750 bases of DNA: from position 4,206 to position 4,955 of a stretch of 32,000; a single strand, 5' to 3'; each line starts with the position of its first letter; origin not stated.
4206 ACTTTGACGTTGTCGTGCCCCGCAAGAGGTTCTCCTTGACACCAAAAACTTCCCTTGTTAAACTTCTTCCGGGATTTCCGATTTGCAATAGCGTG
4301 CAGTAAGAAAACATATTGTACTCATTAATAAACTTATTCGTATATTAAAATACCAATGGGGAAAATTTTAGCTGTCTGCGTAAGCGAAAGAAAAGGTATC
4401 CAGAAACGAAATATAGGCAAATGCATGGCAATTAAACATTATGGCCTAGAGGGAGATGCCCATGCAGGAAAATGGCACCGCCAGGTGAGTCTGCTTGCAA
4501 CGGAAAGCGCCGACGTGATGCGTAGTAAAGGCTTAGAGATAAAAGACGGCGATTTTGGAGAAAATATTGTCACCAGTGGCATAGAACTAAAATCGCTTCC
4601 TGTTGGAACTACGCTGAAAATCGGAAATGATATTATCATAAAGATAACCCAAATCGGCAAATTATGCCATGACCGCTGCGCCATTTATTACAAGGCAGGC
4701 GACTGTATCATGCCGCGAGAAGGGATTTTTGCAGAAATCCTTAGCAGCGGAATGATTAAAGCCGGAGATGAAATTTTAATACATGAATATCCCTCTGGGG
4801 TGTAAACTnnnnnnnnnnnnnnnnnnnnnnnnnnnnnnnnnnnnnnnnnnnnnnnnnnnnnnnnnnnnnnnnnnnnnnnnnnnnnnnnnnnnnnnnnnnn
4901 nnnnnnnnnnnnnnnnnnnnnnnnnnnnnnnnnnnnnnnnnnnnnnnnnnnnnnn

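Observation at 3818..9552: Inversion of a 4.6-kb core segment (MOSC-mog-tRNAs-frr-pyrH-tsf-rpsB) between inverted ISAs1-like copies, recorded by a split target duplication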

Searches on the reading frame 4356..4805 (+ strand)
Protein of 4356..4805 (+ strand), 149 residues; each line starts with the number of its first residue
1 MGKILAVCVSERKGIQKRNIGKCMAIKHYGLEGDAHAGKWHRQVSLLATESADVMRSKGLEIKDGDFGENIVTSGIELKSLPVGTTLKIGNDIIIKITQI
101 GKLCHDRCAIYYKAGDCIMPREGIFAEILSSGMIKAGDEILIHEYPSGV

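Call 7: search_protein_families(library=pfam, proteins=[window:4356-4805:+], max_evalue=0.01)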
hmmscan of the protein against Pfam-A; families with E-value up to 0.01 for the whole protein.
window:4356-4805:+ (149 aa): 1 family
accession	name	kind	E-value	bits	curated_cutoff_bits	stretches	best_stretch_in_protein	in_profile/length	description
PF03473.23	MOSC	-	4.4e-11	43.3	22.7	1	35-140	3-119/120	MOSC domain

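Call 28: find_homologous_proteins(query=window:4356-4805:+)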
Query window:4356-4805:+ (149 aa): 7999 proteins with E <= 0.001 among 8000 candidates; the best 120 are listed.
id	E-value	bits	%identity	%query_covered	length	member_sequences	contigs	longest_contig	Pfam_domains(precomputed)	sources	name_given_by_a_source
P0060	1.9e-92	325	99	100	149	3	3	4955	PF03473.24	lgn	-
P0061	6.3e-82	290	90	97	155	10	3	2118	PF03473.24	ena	-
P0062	2.9e-79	282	85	100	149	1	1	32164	PF03473.24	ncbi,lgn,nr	ncbi:MAG: MOSC domain-containing protein [Candidatus Kuenenia sp.]|nr:MOSC domain-containing protein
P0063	7.0e-79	281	84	100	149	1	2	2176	PF03473.24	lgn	-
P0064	1.2e-78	280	85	100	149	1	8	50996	PF03473.24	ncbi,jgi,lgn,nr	ncbi:MAG: MOSC domain-containing protein [Planctomycetes bacterium]|nr:MOSC domain-containing protei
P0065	1.2e-77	277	100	85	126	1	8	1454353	PF03473.24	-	-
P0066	8.9e-76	270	72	97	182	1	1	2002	PF03473.24,PF00206.26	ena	-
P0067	6.9e-75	268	81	97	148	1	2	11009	PF03473.24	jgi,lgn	-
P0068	7.8e-75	267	79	100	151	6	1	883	PF03473.24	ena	-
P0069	1.4e-74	267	80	100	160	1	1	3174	PF03473.24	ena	-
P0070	7.6e-74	264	78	100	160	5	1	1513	PF03473.24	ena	-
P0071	7.8e-74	264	81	100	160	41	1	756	PF03473.24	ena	-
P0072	1.3e-73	264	79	100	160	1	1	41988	PF03473.24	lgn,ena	-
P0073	1.9e-73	263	79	100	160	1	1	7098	PF03473.24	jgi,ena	-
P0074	2.0e-73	263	82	95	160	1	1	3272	PF03473.24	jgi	jgi:MOSC domain-containing protein YiiM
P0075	4.3e-73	262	80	97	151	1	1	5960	PF03473.24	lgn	-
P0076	5.4e-73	261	77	100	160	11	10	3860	PF03473.24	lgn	-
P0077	5.5e-73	261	79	97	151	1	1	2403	PF03473.24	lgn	-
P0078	5.5e-73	261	79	97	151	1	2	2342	PF03473.24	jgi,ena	-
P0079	6.1e-73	261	78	100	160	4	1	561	PF03473.24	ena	-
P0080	6.9e-73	261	79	100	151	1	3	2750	PF03473.24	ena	-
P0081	8.1e-73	261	79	100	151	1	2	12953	PF03473.24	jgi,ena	-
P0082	9.4e-73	261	78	97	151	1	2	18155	PF03473.24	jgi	jgi:MOSC domain-containing protein YiiM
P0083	9.5e-73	261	79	100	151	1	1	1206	PF03473.24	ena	-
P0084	9.6e-73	261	78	97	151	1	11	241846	PF03473.24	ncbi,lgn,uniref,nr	ncbi:MAG TPA: MOSC domain-containing protein [Candidatus Wujingus californicus]|uniref:MOSC domain-c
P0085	1.1e-72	260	79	100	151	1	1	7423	PF03473.24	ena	-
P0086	1.2e-72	260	77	100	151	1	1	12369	PF03473.24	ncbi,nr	ncbi:MAG: MOSC domain-containing protein [Planctomycetes bacterium]|nr:MOSC domain-containing protei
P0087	1.2e-72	260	79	100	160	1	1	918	PF03473.24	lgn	-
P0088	1.2e-72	260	79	100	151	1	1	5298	PF03473.24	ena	-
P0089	1.2e-72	260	80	95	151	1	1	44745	PF03473.24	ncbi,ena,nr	ncbi:MAG: molybdenum cofactor sulfurase [Planctomycetes bacterium RIFCSPLOWO2_12_38_17]|nr:MAG: moly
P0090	1.3e-72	260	77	100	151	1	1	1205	PF03473.24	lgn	-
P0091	1.3e-72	260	79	100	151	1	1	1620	PF03473.24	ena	-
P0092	1.4e-72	260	79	100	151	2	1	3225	PF03473.24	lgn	-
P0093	1.5e-72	260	79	100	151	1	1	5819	PF03473.24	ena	-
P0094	1.7e-72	260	79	100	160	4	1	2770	PF03473.24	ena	-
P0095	1.7e-72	260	77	100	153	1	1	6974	PF03473.24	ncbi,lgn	ncbi:MAG: MOSC domain-containing protein [Candidatus Brocadia sp.]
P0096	1.8e-72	260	79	100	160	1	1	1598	PF03473.24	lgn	-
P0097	2.0e-72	260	79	97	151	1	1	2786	PF03473.24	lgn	-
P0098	2.1e-72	260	76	99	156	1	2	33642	PF03473.24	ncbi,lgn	-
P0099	2.1e-72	260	78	97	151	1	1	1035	PF03473.24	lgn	-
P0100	2.5e-72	259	81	97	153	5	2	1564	PF03473.24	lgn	-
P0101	3.1e-72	259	78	97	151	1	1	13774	PF03473.24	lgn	-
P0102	4.8e-72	258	77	100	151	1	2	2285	PF03473.24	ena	-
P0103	5.7e-72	258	78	97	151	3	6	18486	PF03473.24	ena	-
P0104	6.0e-72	258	78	97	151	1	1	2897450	PF03473.24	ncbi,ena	-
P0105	6.3e-72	258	78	97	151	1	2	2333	PF03473.24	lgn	-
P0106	6.3e-72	258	78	97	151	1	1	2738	PF03473.24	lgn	-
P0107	9.2e-72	257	78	100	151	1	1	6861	PF03473.24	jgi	-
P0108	1.2e-71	257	78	97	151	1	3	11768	PF03473.24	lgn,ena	-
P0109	1.3e-71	257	76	100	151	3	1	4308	PF03473.24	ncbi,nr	ncbi:MAG: MOSC domain-containing protein [Planctomycetes bacterium]|nr:MOSC domain-containing protei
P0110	1.4e-71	257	78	100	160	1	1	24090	PF03473.24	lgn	-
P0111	1.6e-71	257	78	97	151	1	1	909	PF03473.24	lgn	-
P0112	1.9e-71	256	78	100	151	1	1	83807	PF03473.24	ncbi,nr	ncbi:MAG: MOSC domain-containing protein [Planctomycetes bacterium]|nr:MOSC domain-containing protei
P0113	2.0e-71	256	78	97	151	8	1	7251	PF03473.24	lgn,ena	-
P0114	3.7e-71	256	78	97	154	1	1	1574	PF03473.24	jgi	jgi:MOSC domain-containing protein YiiM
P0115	3.9e-71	255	74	100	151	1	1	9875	PF03473.24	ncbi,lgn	-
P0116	5.8e-71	255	78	97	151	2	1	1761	PF03473.24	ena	-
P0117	5.8e-71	255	77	97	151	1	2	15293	PF03473.24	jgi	jgi:MOSC domain-containing protein YiiM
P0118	5.9e-71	255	74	100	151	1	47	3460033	PF03473.24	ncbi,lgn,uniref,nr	ncbi:MAG: MOSC domain-containing protein [Candidatus Loosdrechtia sp.]|uniref:MOSC domain-containing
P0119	6.0e-71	255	76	100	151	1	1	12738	PF03473.24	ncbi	ncbi:MAG TPA: MOSC domain-containing protein [Candidatus Brocadiaceae bacterium]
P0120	7.4e-71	255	77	97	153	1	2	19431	PF03473.24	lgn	-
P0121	8.3e-71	254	81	97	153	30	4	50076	PF03473.24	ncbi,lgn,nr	ncbi:MAG: MOSC domain-containing protein [Candidatus Brocadia sp.]|nr:MOSC domain-containing protein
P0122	8.7e-71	254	75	100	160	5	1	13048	PF03473.24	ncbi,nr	ncbi:MAG: MOSC domain-containing protein [Candidatus Brocadiaceae bacterium]|nr:MOSC domain-containi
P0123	1.1e-70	254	77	97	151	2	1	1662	PF03473.24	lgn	-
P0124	1.3e-70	254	75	97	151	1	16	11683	PF03473.24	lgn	-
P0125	1.5e-70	254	74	100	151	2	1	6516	PF03473.24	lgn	-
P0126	1.6e-70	253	79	97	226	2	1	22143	PF03473.24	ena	-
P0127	1.8e-70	253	73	100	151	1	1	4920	PF03473.24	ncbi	-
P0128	1.8e-70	253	80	95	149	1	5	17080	PF03473.24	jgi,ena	jgi:MOSC domain-containing protein YiiM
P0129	1.9e-70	253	78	97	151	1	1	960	PF03473.24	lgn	-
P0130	2.4e-70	253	77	97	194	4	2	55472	PF03473.24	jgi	-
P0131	2.6e-70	253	74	100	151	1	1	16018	PF03473.24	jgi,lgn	-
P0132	3.2e-70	252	77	95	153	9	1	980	PF03473.24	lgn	-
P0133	3.7e-70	252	78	97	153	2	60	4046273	PF03473.24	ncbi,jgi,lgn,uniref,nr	ncbi:MAG: MOSC domain-containing protein [Candidatus Brocadia sp.]|jgi:Uncharacterized protein conse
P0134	4.4e-70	252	74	100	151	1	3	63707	PF03473.24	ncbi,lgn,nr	ncbi:MAG: MOSC domain-containing protein [Planctomycetota bacterium]|nr:MOSC domain-containing prote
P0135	4.6e-70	252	77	97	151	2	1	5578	PF03473.24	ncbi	-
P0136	4.8e-70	252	74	100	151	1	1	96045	PF03473.24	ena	-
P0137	6.3e-70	252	75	100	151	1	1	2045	PF03473.24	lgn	-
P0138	9.8e-70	251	76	100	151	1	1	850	PF03473.24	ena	-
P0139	1.4e-69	250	78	97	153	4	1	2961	PF03473.24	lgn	-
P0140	1.5e-69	250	76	99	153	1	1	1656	PF03473.24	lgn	-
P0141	2.5e-69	250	74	100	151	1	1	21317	PF03473.24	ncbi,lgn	-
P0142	3.3e-69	249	74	100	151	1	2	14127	PF03473.24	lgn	-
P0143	3.8e-69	249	74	100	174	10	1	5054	PF03473.24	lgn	-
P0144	4.6e-69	249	72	100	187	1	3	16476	PF03473.24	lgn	-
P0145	6.3e-69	248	80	97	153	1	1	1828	PF03473.24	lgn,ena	-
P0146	1.1e-68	247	74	100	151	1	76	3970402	PF03473.24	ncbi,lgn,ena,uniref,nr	ncbi:MAG: MOSC domain-containing protein [Candidatus Jettenia sp.]|uniref:MOSC domain-containing pro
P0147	1.2e-68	247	76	97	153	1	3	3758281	PF03473.24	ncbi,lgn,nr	ncbi:MAG: MOSC domain-containing protein [Candidatus Jettenia sp. CY-1]|nr:MOSC domain-containing pr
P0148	1.6e-68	247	76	97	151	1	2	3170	PF03473.24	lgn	-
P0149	1.6e-68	247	72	100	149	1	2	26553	PF03473.24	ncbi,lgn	-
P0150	1.7e-68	247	74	100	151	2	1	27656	PF03473.24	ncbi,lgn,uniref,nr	ncbi:MAG: Molybdenum cofactor biosynthesis protein MoaB [Candidatus Jettenia ecosi]|uniref:Molybdenu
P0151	1.9e-68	247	76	97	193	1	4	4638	PF03473.24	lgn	-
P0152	2.4e-68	246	73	100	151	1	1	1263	PF03473.24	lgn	-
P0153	3.0e-68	246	72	100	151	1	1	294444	PF03473.24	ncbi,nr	ncbi:MAG: MOSC domain-containing protein [wastewater metagenome]|nr:MOSC domain-containing protein [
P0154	3.9e-68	246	76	97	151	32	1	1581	PF03473.24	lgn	-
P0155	4.9e-68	245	75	97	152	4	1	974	PF03473.24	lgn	-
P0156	4.1e-67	242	73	100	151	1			PF03473.24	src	-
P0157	4.2e-67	242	72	96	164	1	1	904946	PF03473.24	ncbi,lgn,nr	ncbi:MAG: MOSC domain-containing protein [Candidatus Brocadiaceae bacterium]|nr:MOSC domain-containi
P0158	6.6e-67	242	59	95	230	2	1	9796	PF03473.24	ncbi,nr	ncbi:MAG: MOSC domain-containing protein [Actinobacteria bacterium]|nr:MOSC domain-containing protei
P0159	7.6e-67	242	72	100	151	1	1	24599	PF03473.24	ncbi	-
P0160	1.1e-66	241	72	100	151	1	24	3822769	PF03473.24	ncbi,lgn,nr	ncbi:MAG: MOSC domain-containing protein [Candidatus Jettenia sp.]|nr:MAG: MOSC domain-containing pr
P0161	1.4e-66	241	75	97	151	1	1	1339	PF03473.24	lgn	-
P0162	4.2e-66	239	75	96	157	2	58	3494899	PF03473.24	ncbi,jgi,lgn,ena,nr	ncbi:MAG: MOSC domain-containing protein [Planctomycetia bacterium]|nr:MOSC domain-containing protei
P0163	1.4e-65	237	75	95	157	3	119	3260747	PF03473.24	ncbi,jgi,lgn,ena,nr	ncbi:MOSC domain protein [Candidatus Brocadiaceae bacterium B188]|jgi:MOSC domain-containing protein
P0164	7.6e-64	232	74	92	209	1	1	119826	PF03473.24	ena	-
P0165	3.3e-63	230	74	91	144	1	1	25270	PF03473.24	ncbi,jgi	-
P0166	7.2e-63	229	71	94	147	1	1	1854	PF03473.24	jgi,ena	-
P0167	3.0e-60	220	67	94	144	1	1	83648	PF03473.24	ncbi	ncbi:MAG: MOSC domain-containing protein [Planctomycetota bacterium]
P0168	5.5e-60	219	65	96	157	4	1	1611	PF03473.24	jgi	-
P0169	9.0e-60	219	65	95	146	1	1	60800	PF03473.24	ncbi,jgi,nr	ncbi:MAG: MOSC domain-containing protein [Planctomycetes bacterium]|nr:MOSC domain-containing protei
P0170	4.1e-58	213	63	95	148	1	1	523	PF03473.24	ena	-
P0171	6.1e-58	213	65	95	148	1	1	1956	PF03473.24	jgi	jgi:MOSC domain-containing protein YiiM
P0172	6.2e-58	213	67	95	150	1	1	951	PF03473.24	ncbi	-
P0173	1.4e-57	211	64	96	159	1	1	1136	PF03473.24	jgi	jgi:MOSC domain-containing protein YiiM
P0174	1.5e-57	211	82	79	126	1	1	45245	PF03473.24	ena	-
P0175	2.1e-57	211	61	99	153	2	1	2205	PF03473.24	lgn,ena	-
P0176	2.4e-57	211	63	96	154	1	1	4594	PF03473.24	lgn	-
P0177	3.4e-57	210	65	95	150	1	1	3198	PF03473.24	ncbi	ncbi:MAG: MOSC domain-containing protein [Candidatus Brocadiales bacterium]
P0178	4.0e-57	210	63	97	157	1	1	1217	PF03473.24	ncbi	-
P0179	4.4e-57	210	62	95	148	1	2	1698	PF03473.24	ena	-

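Call 30: find_encoding_contigs(protein=P0062, flank=10000, max_places=2)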
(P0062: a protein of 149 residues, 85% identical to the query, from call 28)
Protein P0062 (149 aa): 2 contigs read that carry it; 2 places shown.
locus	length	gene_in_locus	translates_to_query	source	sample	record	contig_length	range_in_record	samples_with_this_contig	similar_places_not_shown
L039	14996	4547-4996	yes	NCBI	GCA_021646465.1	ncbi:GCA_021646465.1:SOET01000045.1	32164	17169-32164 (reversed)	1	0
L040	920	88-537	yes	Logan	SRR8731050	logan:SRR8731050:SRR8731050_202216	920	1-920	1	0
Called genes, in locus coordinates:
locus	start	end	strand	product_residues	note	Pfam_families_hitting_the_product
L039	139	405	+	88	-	PF03083:MtN3_slv, PF04193:PQ-loop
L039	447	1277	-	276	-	PF00149:Metallophos, PF12850:Metallophos_2 (weak)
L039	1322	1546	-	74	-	-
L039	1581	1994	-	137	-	PF00571:CBS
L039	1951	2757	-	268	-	-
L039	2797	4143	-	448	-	PF03951:Gln-synt_N, PF00120:Gln-synt_C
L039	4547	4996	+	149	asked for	PF03473:MOSC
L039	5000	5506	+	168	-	PF00994:MoCF_biosynth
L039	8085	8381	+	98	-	PF01381:HTH_3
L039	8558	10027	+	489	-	-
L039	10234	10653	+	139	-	PF07669:Eco57I (weak)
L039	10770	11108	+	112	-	PF07669:Eco57I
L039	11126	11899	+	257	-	PF12950:TaqI_C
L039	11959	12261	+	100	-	PF01797:Y1_Tnp (weak)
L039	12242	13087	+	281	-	-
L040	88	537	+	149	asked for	PF03473:MOSC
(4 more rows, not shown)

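Call 31: find_encoding_contigs(protein=P0064, flank=10000, max_places=2)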
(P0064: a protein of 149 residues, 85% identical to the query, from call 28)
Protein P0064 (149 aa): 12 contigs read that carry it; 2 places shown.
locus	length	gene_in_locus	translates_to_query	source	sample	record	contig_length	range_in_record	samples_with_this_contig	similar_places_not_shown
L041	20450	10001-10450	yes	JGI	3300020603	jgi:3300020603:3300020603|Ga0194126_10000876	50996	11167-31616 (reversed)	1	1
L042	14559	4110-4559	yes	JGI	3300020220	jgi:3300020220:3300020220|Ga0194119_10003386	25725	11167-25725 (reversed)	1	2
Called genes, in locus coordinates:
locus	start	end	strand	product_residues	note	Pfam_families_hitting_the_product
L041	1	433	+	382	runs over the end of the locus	PF02743:dCache_1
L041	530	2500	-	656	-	PF00916:Sulfate_transp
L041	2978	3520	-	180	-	PF20393:Pro_CA_2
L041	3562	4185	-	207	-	PF20393:Pro_CA_2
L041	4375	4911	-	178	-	PF20393:Pro_CA_2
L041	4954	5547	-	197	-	PF20393:Pro_CA_2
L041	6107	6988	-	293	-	-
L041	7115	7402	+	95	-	PF03083:MtN3_slv, PF04193:PQ-loop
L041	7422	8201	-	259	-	PF00149:Metallophos, PF12850:Metallophos_2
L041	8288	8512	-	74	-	-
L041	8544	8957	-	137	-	PF00571:CBS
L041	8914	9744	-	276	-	-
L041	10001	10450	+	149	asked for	PF03473:MOSC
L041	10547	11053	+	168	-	PF00994:MoCF_biosynth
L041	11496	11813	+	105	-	PF24883:NPHP3_N (faint)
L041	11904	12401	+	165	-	-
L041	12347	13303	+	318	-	PF25873:WHD_MalT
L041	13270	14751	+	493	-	PF17874:TPR_MalT (faint), PF13428:TPR_14 (faint), PF07719:TPR_2 (faint), PF13424:TPR_12 (faint), PF13181:TPR_8 (faint), PF00515:TPR_1 (faint), PF03704:BTAD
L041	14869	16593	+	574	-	-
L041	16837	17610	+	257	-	PF01797:Y1_Tnp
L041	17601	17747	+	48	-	-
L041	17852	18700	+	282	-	PF00005:ABC_tran, PF13304:AAA_21 (weak)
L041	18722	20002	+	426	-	-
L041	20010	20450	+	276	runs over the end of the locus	-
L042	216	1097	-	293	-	-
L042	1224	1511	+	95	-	PF03083:MtN3_slv, PF04193:PQ-loop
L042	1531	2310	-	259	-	PF00149:Metallophos, PF12850:Metallophos_2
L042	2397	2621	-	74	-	-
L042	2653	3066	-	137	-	PF00571:CBS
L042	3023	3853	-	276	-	-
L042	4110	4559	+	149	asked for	PF03473:MOSC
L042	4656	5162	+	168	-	PF00994:MoCF_biosynth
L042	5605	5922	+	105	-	PF24883:NPHP3_N (faint)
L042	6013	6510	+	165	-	-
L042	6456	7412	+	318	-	PF25873:WHD_MalT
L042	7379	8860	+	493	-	PF17874:TPR_MalT (faint), PF13428:TPR_14 (faint), PF07719:TPR_2 (faint), PF13424:TPR_12 (faint), PF13181:TPR_8 (faint), PF00515:TPR_1 (faint), PF03704:BTAD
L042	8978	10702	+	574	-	-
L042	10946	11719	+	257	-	PF01797:Y1_Tnp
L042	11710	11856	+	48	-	-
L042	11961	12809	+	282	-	PF00005:ABC_tran, PF13304:AAA_21 (weak)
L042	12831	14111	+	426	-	-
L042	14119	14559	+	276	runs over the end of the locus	-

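Call 32: find_encoding_contigs(protein=P0133, flank=10000, max_places=1)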
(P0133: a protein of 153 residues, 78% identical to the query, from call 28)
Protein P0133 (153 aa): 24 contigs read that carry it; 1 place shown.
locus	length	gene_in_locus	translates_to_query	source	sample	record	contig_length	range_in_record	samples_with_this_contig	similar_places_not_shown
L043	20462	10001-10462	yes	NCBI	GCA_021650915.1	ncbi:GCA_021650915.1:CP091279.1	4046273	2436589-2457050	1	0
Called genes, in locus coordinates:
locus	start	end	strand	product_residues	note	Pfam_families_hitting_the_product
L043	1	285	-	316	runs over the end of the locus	PF00034:Cytochrom_C (faint)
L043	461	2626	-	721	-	PF01654:Cyt_bd_oxida_I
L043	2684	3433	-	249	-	PF14686:fn3_3, PF13620:CarboxypepD_reg, PF13715:CarbopepD_reg_2 (faint)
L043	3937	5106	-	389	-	-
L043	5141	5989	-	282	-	PF00149:Metallophos, PF12850:Metallophos_2 (weak)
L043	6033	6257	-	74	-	-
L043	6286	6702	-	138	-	PF00571:CBS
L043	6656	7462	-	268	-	-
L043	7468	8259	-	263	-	PF00484:Pro_CA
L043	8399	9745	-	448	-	PF03951:Gln-synt_N, PF00120:Gln-synt_C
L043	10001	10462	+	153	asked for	PF03473:MOSC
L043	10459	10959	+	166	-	PF00994:MoCF_biosynth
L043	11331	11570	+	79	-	PF04255:DUF433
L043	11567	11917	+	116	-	PF18480:DUF5615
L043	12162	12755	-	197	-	PF18183:SLATT_2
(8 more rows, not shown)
